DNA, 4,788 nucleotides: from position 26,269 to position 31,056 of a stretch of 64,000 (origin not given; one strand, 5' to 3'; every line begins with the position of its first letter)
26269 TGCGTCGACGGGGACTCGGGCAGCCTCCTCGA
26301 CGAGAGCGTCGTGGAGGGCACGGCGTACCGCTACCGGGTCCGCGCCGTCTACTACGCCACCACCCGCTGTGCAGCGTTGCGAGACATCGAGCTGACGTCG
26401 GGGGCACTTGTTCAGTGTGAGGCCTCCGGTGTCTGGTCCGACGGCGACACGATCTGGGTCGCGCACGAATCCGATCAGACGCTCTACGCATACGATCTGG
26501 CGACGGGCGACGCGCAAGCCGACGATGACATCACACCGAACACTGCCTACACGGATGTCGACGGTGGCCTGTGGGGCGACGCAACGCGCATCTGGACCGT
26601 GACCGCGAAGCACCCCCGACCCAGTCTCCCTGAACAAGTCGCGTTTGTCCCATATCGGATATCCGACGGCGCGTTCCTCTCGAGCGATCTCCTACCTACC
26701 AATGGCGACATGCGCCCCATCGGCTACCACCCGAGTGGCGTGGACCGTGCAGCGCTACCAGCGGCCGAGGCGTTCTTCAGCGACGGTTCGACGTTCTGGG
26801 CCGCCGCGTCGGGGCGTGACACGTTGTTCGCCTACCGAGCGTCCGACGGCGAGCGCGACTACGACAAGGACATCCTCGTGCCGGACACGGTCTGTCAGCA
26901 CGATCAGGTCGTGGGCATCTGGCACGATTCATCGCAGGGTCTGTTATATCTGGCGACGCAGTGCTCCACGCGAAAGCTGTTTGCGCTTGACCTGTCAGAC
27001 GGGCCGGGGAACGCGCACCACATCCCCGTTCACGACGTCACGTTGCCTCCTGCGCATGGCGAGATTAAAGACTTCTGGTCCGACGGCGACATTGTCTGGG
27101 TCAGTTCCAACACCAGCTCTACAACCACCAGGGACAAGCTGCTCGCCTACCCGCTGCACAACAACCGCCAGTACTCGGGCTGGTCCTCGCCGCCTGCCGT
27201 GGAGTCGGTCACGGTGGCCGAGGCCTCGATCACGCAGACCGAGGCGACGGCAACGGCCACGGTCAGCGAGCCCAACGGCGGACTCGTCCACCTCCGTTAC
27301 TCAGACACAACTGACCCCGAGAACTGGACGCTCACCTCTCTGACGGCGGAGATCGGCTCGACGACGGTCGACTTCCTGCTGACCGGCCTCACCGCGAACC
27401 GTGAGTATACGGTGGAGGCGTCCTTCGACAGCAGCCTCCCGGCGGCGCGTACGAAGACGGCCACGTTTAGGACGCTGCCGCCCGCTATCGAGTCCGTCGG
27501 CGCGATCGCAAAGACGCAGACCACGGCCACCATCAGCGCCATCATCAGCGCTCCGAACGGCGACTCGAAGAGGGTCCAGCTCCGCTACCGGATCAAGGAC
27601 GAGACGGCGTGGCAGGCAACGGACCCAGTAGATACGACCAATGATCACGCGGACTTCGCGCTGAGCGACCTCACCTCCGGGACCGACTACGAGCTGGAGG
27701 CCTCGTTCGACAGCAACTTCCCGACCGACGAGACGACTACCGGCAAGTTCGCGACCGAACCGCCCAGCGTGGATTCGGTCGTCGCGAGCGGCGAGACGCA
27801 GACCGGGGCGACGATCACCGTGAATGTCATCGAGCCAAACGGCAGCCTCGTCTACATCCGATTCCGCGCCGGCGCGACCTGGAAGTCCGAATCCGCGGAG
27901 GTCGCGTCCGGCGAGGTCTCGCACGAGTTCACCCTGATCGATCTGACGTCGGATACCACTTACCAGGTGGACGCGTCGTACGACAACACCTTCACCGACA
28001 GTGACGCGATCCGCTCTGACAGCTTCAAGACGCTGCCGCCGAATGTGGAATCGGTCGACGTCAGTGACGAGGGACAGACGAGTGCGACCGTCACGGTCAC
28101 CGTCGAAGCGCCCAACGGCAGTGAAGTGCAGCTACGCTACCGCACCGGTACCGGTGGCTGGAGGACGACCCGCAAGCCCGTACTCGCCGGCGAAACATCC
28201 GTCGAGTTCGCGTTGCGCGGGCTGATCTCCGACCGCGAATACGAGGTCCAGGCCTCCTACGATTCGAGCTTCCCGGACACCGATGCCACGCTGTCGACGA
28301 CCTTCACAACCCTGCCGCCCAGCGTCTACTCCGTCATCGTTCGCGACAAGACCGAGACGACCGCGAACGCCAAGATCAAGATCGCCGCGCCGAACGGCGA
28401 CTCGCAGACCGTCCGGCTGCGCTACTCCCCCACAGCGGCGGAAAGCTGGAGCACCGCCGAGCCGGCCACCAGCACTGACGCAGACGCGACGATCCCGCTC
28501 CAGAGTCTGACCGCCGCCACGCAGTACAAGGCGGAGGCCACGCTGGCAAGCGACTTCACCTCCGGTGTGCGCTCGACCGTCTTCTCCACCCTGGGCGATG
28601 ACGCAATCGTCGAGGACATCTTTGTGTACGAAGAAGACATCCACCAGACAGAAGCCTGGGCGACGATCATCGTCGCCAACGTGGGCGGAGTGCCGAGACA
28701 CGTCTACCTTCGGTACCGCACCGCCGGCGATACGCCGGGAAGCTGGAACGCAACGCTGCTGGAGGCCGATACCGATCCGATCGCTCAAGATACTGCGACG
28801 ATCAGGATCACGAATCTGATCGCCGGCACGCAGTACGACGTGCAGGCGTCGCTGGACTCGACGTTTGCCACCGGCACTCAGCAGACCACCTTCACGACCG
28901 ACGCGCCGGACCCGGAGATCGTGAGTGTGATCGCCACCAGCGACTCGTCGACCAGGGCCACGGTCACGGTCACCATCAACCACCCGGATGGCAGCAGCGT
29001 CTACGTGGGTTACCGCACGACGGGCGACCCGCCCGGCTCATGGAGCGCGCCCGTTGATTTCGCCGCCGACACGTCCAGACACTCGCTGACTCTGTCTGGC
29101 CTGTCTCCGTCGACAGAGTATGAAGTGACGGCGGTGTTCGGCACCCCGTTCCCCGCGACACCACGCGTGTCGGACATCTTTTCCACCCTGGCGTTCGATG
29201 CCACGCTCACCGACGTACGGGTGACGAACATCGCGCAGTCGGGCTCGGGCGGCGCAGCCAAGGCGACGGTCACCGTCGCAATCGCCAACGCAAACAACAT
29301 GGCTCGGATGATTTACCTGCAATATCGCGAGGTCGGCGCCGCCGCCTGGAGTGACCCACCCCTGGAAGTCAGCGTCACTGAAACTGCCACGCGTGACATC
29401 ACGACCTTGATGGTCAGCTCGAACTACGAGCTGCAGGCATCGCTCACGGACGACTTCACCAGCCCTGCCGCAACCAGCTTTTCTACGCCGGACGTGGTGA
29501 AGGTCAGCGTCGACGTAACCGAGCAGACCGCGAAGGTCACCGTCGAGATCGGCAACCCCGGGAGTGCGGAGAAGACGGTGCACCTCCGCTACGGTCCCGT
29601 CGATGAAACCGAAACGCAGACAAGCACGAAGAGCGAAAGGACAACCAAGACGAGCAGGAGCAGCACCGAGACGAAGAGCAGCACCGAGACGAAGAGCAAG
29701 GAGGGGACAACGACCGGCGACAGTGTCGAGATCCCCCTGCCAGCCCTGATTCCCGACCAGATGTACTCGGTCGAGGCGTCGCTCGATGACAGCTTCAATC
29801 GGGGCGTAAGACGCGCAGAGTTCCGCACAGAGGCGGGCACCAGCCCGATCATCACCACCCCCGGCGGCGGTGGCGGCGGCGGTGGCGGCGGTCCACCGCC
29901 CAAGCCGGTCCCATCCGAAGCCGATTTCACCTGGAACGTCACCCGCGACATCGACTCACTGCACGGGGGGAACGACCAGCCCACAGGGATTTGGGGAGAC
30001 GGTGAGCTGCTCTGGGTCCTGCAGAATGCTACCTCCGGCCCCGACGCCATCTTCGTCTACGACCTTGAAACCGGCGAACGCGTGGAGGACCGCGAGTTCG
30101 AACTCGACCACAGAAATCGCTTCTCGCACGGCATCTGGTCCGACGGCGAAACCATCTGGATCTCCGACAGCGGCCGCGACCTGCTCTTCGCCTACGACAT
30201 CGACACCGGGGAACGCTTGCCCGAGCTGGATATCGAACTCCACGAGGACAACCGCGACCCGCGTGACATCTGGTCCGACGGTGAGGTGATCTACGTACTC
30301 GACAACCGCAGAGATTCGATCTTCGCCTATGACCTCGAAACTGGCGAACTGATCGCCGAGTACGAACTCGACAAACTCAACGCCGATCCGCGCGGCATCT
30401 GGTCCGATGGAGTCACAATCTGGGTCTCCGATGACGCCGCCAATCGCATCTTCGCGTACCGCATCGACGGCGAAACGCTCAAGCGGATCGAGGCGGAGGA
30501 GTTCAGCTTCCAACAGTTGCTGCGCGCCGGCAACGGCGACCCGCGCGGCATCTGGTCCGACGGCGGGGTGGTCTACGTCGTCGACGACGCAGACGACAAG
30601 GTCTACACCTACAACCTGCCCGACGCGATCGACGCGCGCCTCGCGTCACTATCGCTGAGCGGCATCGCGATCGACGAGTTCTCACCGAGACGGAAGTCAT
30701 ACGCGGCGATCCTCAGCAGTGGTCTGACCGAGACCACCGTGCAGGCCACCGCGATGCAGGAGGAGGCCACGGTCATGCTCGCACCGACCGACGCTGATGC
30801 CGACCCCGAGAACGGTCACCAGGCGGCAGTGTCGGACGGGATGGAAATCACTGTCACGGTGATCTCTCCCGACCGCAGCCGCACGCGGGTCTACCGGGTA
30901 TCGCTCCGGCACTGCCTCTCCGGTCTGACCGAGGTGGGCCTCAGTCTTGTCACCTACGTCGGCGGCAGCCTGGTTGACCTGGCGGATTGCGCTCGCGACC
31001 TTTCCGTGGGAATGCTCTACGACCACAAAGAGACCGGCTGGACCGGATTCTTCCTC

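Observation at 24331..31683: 2450-aa exported multi-repeat protein with a T/S/K-rich 18-bp tandem-repeat linker, G10 hinge and a triple Cys-containing C-terminal repeat of unknown family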

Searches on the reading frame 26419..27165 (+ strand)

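Call 57: search_protein_families(library=pfam, proteins=[window:26419-27165:+], max_evalue=1)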
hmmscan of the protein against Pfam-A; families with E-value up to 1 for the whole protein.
window:26419-27165:+ (249 aa): 2 families
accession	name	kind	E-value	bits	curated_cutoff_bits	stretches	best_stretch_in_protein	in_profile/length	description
PF13360.13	PQQ_2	-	0.00046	20.3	27.6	1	3-31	201-228/233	Outer membrane protein assembly factor BamB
PF05894.18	Podovirus_Gp16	-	0.35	10.7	25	1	158-198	244-286/331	Podovirus DNA encapsidation protein (Gp16)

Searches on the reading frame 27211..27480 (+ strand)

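Call 57: search_protein_families(library=pfam, proteins=[window:27211-27480:+], max_evalue=1)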
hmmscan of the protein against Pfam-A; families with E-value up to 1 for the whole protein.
window:27211-27480:+ (90 aa): 2 families
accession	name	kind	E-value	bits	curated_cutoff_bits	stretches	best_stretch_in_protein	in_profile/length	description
PF16656.11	Pur_ac_phosph_N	-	0.048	14.7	30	1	12-88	15-93/93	Purple acid Phosphatase, N-terminal domain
PF18042.7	ORF_12_N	-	0.14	13.1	26.7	0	34-71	26-63/94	ORF 12 gene product N-terminal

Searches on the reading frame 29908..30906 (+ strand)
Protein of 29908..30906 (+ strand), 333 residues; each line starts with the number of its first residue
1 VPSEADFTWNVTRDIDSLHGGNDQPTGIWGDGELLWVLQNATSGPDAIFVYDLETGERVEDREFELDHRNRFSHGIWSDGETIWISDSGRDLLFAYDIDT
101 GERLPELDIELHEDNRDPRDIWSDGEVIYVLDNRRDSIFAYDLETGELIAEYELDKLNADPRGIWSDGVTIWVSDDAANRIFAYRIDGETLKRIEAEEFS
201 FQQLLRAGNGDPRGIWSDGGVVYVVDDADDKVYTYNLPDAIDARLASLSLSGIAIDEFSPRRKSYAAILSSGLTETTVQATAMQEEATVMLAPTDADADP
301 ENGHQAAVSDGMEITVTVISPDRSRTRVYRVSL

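Call 15: find_homologous_proteins(query=window:29908-30906:+, max_evalue=0.001)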
Query window:29908-30906:+ (333 aa): 686 proteins with E <= 0.001 among 4071 candidates; the best 120 are listed.
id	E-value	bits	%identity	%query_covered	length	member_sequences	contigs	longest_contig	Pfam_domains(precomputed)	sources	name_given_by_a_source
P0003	4.9e-162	557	83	90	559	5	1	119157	PF22729.2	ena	-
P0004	2.8e-140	485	66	99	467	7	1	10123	PF12733.14,PF10282.16,PF13360.14,PF22729.2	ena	-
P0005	2.6e-136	472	63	100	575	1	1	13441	PF12733.14,PF10282.16,PF13360.14,PF22729.2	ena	-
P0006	4.9e-136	471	63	100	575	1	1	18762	PF12733.14,PF10282.16,PF22729.2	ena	-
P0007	1.4e-135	470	64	99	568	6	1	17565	PF12733.14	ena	-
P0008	4.8e-135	468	63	99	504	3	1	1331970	PF12733.14,PF22729.2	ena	-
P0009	9.3e-135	467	85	75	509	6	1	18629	PF12733.14,PF22729.2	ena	-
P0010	1.5e-134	467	63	98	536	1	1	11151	PF12733.14,PF13360.14,PF03160.21,PF22729.2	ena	-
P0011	2.7e-134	466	63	99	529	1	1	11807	PF12733.14,PF10282.16,PF22729.2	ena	-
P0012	4.5e-134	465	64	92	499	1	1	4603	PF13360.14,PF22729.2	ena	-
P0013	6.2e-134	465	88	43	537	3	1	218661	PF12733.14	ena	-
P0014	1.8e-133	463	64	99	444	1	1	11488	PF12733.14,PF22729.2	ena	-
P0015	3.6e-133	462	62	99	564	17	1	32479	PF12733.14,PF22729.2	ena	-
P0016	3.9e-133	462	62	100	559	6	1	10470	PF12733.14,PF17963.8,PF22729.2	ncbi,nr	ncbi:MAG: hypothetical protein F4038_05080, partial [Chloroflexi bacterium]|nr:hypothetical protein 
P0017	1.2e-132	460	62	100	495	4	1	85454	PF12733.14,PF10282.16,PF22729.2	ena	-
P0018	1.7e-132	460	62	100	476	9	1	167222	PF12733.14,PF10282.16,PF13360.14,PF22729.2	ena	-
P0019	2.1e-132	460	65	95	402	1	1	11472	PF12733.14,PF10282.16,PF17170.11,PF22729.2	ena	-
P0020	3.2e-131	456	62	100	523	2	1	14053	PF12733.14,PF10282.16,PF22729.2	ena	-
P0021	1.4e-130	454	62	100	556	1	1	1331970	PF12733.14,PF17963.8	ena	-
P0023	7.2e-130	451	61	99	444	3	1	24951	PF12733.14,PF22729.2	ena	-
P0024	9.0e-128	444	63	97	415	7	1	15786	PF12733.14,PF22729.2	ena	-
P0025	8.2e-125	435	61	96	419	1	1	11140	PF12733.14,PF22729.2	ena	-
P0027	3.1e-122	426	60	95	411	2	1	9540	PF12733.14,PF22729.2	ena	-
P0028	9.6e-120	418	65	89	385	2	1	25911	PF12733.14,PF22729.2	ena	-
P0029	9.8e-120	418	58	100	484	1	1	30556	PF12733.14,PF22729.2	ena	-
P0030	4.0e-118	413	58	99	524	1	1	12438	PF12733.14,PF22729.2,PF00041.28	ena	-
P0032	4.5e-117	409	56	99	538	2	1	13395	PF12733.14,PF00028.24,PF22729.2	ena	-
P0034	1.9e-116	407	57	99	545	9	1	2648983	PF12733.14,PF01326.25,PF22729.2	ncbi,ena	-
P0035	2.3e-116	407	57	98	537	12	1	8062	PF12733.14,PF22729.2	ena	-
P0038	3.2e-114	400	63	84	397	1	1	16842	PF12733.14,PF22729.2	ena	-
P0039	3.6e-114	400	67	83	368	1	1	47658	PF12733.14,PF22729.2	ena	-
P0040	4.5e-114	399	56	99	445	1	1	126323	PF12733.14,PF22729.2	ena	-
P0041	6.8e-114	399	56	99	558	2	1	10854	PF12733.14,PF22729.2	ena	-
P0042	8.9e-114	398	57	98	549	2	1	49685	PF12733.14,PF22729.2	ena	-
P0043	2.0e-113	397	57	97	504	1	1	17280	PF12733.14,PF22729.2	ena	-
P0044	3.6e-113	396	57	97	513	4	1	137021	PF12733.14,PF10282.16,PF13360.14,PF22729.2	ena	-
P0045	5.2e-113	396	55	99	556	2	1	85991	PF12733.14,PF25059.2,PF22729.2,PF00041.28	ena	-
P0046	5.9e-113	396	56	97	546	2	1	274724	PF12733.14,PF22729.2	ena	-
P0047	2.5e-112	394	55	99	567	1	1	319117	PF12733.14,PF22729.2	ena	-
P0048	3.8e-112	393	55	100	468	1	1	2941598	PF12733.14,PF13360.14,PF22729.2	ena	-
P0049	5.9e-112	392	56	100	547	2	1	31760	PF12733.14,PF22729.2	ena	-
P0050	6.5e-112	392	56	98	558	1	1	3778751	PF12733.14,PF22729.2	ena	-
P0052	2.3e-111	390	56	98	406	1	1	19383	PF12733.14,PF22729.2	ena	-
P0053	6.4e-111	389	60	86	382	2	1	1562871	PF12733.14,PF10282.16,PF22729.2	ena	-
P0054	6.6e-111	389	46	99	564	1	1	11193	PF12733.14,PF22729.2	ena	-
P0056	1.1e-110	388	55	100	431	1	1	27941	PF12733.14,PF22729.2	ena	-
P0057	1.2e-110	388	57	97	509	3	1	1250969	PF12733.14,PF22729.2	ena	-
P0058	1.3e-110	388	55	100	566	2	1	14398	PF12733.14,PF00028.24,PF22729.2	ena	-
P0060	1.8e-110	387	63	86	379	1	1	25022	PF12733.14,PF22729.2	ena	-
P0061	2.6e-110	387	56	100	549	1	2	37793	PF12733.14,PF22729.2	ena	-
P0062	5.9e-110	386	56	100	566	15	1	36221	PF12733.14,PF22729.2,PF07995.18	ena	-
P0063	7.5e-110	385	56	98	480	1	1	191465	PF12733.14,PF22729.2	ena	-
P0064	9.8e-110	385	55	97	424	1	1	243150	PF12733.14,PF22729.2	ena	-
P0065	9.9e-110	385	55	100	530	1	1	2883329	PF12733.14,PF00028.24,PF22729.2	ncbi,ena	-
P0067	1.5e-109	384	55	99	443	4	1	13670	PF12733.14,PF22729.2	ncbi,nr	ncbi:MAG: hypothetical protein F4Z77_00295, partial [Dehalococcoidia bacterium]|nr:hypothetical prot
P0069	2.3e-109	384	54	99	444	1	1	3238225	PF12733.14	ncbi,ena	-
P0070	2.3e-109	384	56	100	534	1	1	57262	PF12733.14,PF22729.2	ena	-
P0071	3.0e-109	383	60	87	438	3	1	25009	PF12733.14,PF22729.2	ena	-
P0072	4.7e-109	383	55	100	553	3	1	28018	PF12733.14,PF22729.2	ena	-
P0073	4.9e-109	383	54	97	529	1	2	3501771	PF12733.14,PF13360.14,PF22729.2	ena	-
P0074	5.1e-109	383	56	97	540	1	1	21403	PF12733.14,PF22729.2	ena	-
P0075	5.4e-109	383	57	97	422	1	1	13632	PF12733.14,PF22729.2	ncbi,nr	ncbi:MAG: hypothetical protein F4Z07_06795 [Dehalococcoidia bacterium]|nr:hypothetical protein [Deha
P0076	7.7e-109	382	54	98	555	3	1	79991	PF12733.14,PF22729.2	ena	-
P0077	1.0e-108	382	57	97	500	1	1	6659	PF12733.14,PF22729.2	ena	-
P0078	1.6e-108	381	54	100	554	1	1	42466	PF12733.14,PF22729.2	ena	-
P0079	2.0e-108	381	54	97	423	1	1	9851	PF12733.14,PF22729.2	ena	-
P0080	2.4e-108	380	55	98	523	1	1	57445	PF12733.14,PF22729.2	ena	-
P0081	4.0e-108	380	54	98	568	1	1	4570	PF12733.14,PF13360.14,PF22729.2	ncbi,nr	ncbi:MAG: hypothetical protein F4X25_04060, partial [Chloroflexi bacterium]|nr:hypothetical protein 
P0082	4.1e-108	380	54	97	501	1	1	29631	PF12733.14,PF22729.2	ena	-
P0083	4.4e-108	380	54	99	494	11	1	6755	PF12733.14,PF22729.2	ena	-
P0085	8.0e-108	379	56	96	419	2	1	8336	PF12733.14,PF22729.2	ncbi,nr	ncbi:MAG: PQQ-binding-like beta-propeller repeat protein [Dehalococcoidia bacterium]|nr:PQQ-binding-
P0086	8.6e-108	379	54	100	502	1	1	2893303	PF12733.14,PF22729.2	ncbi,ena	-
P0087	9.8e-108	378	55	97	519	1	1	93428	PF12733.14,PF22729.2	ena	-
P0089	2.3e-107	377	56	97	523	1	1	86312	PF12733.14,PF22729.2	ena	-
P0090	3.0e-107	377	53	98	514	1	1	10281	PF12733.14,PF22729.2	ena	-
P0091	3.7e-107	377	53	100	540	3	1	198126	PF12733.14,PF22729.2,PF00041.28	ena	-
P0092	4.0e-107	376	55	97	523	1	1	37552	PF12733.14,PF13360.14,PF22729.2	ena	-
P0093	6.2e-107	376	56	97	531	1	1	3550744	PF12733.14,PF22729.2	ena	-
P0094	8.7e-107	375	54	100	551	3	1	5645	PF12733.14,PF22729.2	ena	-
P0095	9.0e-107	375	56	95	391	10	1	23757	PF12733.14,PF13360.14,PF22729.2,PF08450.19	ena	-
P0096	9.9e-107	375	55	100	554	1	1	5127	PF12733.14,PF22729.2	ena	-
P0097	1.2e-106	375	54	99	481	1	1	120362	PF12733.14,PF22729.2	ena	-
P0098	1.3e-106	375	54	100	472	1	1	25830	PF12733.14,PF22729.2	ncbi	-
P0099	1.8e-106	374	53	98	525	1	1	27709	PF12733.14,PF22729.2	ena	-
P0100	1.8e-106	374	62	83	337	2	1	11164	PF12733.14,PF10282.16,PF22729.2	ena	-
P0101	1.9e-106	374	56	97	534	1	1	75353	PF12733.14,PF22729.2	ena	-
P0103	3.0e-106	374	84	62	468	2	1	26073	PF12733.14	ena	-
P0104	4.5e-106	373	56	98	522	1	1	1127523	PF12733.14,PF22729.2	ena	-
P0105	8.1e-106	372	53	100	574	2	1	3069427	PF12733.14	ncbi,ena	-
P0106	1.0e-105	372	52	97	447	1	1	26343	PF12733.14,PF22729.2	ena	-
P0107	1.6e-105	371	53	98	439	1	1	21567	PF12733.14,PF22729.2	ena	-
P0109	2.5e-105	371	51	98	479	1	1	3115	PF12733.14,PF22729.2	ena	-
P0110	3.1e-105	370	54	97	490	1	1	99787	PF12733.14,PF22729.2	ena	-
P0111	3.2e-105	370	53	98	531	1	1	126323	PF12733.14,PF22729.2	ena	-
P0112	3.6e-105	370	56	97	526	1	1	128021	PF12733.14,PF22729.2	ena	-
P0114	7.7e-105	369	52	99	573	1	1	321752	PF12733.14,PF13360.14,PF22729.2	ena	-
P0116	2.9e-104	367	54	98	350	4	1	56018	PF12733.14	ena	-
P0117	5.7e-104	366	55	93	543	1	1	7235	PF12733.14,PF22729.2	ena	-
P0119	2.1e-103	364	54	97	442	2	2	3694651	PF12733.14,PF22729.2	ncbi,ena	-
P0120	3.0e-103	364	53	97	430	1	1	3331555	PF12733.14,PF10282.16,PF22729.2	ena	-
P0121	4.6e-103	363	54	97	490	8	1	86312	PF12733.14,PF22729.2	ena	-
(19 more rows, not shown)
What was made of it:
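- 29914..30639 (+): Second, well-conserved 5-bladed WSDG beta-propeller (aa 1862-2103). 686 relatives were found (call 15).
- On Cadherin-like beta sandwich (PF12733): The same family is precomputed for most homologues (call 15).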

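Call 30: find_related_loci(query=window:29908-30906:+, collection=genome_contigs, flank=10000)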
Query window:29908-30906:+ (333 aa) in genome_contigs; peptide patterns used: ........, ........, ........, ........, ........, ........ (x = any residue, [..] = any of these).
182 stretches matched a pattern; 114 encode a relative of the query (tblastn E <= 1e-3); the best 80 are kept; 77 distinct loci.
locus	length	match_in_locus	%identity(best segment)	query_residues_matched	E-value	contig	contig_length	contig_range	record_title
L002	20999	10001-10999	92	1-333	0e+0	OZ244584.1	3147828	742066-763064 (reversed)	MAG: Dehalococcoidia bacterium isolate 6f5e74ac-264d-476d-87d8-581b930f35c8 genome assembly, chromosome: 1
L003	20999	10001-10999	82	1-333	0e+0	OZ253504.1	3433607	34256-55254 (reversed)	MAG: Dehalococcoidia bacterium isolate 231ea081-d24a-4d48-806f-feb732625d76 genome assembly, chromosome: 1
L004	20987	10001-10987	67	3-331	3e-148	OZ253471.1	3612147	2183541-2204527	MAG: Dehalococcoidia bacterium isolate 41ac3497-52d9-4345-8c76-2a61940320b0 genome assembly, chromosome: 1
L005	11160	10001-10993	66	1-331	9e-147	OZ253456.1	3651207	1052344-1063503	MAG: Dehalococcoidia bacterium isolate 4ae44683-8927-4024-8904-3ea2ed4a1db5 genome assembly, chromosome: 1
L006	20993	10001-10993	64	3-333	2e-136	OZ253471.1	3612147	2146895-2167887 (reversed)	MAG: Dehalococcoidia bacterium isolate 41ac3497-52d9-4345-8c76-2a61940320b0 genome assembly, chromosome: 1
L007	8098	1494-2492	57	1-333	6e-129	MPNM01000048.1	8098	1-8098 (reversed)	MAG: Chloroflexi bacterium bin125 NODE_7172_length_8098_cov_20.5135_ID_14343, whole genome shotgun sequence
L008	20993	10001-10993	59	1-333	9e-131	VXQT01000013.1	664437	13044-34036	MAG: Chloroflexi bacterium isolate SB0664_bin_15 NODE_4_length_664437_cov_58.941352, whole genome shotgun sequence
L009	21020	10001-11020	57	2-333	3e-123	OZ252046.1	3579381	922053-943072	MAG: Dehalococcoidia bacterium isolate ad336184-ad58-47b0-9b5a-c7672a60f3bb genome assembly, chromosome: 1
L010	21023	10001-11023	56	2-333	3e-123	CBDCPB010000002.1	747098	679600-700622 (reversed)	MAG: Dehalococcoidia bacterium isolate 8ea35d84-8be8-4b26-9b51-5b82e401d502 genome assembly, contig: contig_2, whole gen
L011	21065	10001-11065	53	2-333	3e-118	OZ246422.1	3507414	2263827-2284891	MAG: Tepidiformaceae bacterium isolate 363e1592-b2ce-4993-ab96-5155cae3cb33 genome assembly, chromosome: 1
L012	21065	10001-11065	53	2-333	3e-118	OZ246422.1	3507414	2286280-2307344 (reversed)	MAG: Tepidiformaceae bacterium isolate 363e1592-b2ce-4993-ab96-5155cae3cb33 genome assembly, chromosome: 1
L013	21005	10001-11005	56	5-333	2e-117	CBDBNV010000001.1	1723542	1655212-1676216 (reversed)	MAG: Tepidiformaceae bacterium isolate 3c820463-a1c9-49a0-8b2b-ff86738c7aa6 genome assembly, contig: contig_1, whole gen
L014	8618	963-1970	56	4-333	9e-117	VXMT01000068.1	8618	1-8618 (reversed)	MAG: Chloroflexi bacterium isolate SB0661_bin_43 NODE_4927_length_8618_cov_20.157655, whole genome shotgun sequence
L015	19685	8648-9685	54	2-333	9e-118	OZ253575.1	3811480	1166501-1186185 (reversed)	MAG: Tepidiformaceae bacterium isolate 75d77762-d14d-4840-8cb0-48f4955156da genome assembly, chromosome: 1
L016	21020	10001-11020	55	4-331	7e-117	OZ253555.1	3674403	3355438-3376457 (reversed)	MAG: Dehalococcoidia bacterium isolate 3e717284-69a8-41bf-8ce6-f7adde8b09c9 genome assembly, chromosome: 1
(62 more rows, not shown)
